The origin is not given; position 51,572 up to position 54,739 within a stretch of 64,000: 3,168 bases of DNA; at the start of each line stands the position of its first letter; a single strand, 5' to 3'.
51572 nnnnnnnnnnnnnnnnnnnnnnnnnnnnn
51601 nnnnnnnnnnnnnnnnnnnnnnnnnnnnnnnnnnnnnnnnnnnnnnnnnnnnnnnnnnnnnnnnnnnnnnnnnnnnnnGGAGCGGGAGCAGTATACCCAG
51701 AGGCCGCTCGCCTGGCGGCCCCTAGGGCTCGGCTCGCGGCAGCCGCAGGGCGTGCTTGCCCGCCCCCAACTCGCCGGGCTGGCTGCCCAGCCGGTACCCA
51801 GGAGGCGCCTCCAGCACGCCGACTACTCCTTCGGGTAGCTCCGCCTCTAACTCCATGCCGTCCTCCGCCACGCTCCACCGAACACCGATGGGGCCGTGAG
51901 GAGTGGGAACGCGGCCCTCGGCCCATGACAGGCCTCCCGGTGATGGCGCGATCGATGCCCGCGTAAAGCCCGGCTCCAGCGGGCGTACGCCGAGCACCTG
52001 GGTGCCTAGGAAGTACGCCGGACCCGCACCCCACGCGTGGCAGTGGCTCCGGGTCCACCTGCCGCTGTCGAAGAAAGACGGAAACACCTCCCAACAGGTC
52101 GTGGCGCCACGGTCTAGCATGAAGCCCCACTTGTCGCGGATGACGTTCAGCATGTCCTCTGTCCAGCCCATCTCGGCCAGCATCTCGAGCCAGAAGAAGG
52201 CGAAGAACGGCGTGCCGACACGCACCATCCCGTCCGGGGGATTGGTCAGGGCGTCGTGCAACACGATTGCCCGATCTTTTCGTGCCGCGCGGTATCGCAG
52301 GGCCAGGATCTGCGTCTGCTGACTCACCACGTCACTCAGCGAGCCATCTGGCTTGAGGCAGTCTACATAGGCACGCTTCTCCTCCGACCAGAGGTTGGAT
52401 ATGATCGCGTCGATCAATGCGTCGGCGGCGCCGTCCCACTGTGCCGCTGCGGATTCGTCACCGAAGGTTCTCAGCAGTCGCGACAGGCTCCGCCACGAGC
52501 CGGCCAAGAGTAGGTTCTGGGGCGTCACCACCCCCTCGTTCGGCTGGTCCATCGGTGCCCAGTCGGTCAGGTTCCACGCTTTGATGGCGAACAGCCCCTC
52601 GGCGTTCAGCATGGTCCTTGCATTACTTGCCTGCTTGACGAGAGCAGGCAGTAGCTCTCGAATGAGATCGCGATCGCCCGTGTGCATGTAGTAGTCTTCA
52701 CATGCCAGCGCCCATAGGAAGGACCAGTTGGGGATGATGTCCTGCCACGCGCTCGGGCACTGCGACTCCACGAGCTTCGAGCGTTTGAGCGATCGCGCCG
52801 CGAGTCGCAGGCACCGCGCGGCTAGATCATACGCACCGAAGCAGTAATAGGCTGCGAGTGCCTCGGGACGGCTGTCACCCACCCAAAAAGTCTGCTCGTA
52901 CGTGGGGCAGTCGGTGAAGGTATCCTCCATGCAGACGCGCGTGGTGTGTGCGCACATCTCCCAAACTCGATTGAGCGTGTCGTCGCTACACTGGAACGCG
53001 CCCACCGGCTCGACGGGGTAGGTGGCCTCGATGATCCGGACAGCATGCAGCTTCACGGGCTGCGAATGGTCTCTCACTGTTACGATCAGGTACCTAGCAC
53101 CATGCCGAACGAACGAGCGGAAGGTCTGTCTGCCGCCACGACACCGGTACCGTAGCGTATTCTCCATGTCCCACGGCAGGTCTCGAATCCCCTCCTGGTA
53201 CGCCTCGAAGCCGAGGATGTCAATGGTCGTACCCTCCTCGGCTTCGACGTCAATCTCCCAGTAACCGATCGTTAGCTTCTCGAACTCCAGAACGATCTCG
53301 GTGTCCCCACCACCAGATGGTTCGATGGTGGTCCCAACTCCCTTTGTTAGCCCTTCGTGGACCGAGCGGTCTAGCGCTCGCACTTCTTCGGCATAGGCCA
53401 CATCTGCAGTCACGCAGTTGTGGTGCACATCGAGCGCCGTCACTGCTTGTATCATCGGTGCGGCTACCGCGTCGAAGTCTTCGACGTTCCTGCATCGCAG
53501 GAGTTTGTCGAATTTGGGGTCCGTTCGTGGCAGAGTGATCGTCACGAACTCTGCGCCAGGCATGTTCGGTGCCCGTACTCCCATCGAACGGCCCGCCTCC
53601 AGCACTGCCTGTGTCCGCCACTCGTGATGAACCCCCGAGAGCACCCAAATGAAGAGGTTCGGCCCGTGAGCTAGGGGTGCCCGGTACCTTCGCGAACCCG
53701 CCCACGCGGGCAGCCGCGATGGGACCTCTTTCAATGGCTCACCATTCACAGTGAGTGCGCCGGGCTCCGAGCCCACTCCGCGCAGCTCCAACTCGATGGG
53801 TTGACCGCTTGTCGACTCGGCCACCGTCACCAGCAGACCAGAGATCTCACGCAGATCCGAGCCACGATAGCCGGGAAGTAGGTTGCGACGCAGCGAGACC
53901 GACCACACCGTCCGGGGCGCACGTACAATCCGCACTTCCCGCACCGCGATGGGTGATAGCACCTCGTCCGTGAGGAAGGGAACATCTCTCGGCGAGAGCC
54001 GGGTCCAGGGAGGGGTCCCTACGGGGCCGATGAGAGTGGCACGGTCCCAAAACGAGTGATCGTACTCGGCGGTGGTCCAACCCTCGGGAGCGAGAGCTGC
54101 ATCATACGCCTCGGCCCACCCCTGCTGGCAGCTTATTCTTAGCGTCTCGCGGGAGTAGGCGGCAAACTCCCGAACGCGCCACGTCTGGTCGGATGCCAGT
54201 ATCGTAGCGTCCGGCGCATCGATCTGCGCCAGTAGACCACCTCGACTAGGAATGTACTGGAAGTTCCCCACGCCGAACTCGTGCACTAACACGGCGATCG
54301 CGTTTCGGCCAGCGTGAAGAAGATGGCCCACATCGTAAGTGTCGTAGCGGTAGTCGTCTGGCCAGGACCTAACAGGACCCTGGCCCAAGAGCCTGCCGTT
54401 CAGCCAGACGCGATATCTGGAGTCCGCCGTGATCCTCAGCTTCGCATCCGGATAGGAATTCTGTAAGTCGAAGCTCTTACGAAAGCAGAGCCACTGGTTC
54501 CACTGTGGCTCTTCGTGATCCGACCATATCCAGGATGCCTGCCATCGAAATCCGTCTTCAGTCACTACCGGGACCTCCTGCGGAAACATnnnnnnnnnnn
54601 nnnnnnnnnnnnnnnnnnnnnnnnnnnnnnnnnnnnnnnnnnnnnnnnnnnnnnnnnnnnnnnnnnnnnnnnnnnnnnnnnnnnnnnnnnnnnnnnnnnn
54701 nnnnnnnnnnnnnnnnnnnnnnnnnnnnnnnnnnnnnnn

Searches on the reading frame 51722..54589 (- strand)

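Call 27: search_protein_families(library=pfam, max_evalue=0.00001, proteins=[window:51722-54589:-])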
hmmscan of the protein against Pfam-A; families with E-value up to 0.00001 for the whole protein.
window:51722-54589:- (955 aa): 4 families
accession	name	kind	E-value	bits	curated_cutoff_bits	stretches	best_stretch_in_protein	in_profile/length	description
PF17389.8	Bac_rhamnosid6H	-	2.1e-49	169.1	24.5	1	529-865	3-339/339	Bacterial alpha-L-rhamnosidase 6 hairpin glycosidase domain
PF17390.7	Bac_rhamnosid_C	-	6e-14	52.1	22.1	1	867-927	1-62/78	Bacterial alpha-L-rhamnosidase C-terminal domain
PF08531.16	Bac_rhamnosid_N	-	9.2e-12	45.6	25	1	48-185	5-151/172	Alpha-L-rhamnosidase N-terminal domain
PF22422.2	MGH1-like_GH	-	1.1e-07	32.2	27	0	625-794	69-277/356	Mannosylglycerate hydrolase MGH1-like glycoside hydrolase domain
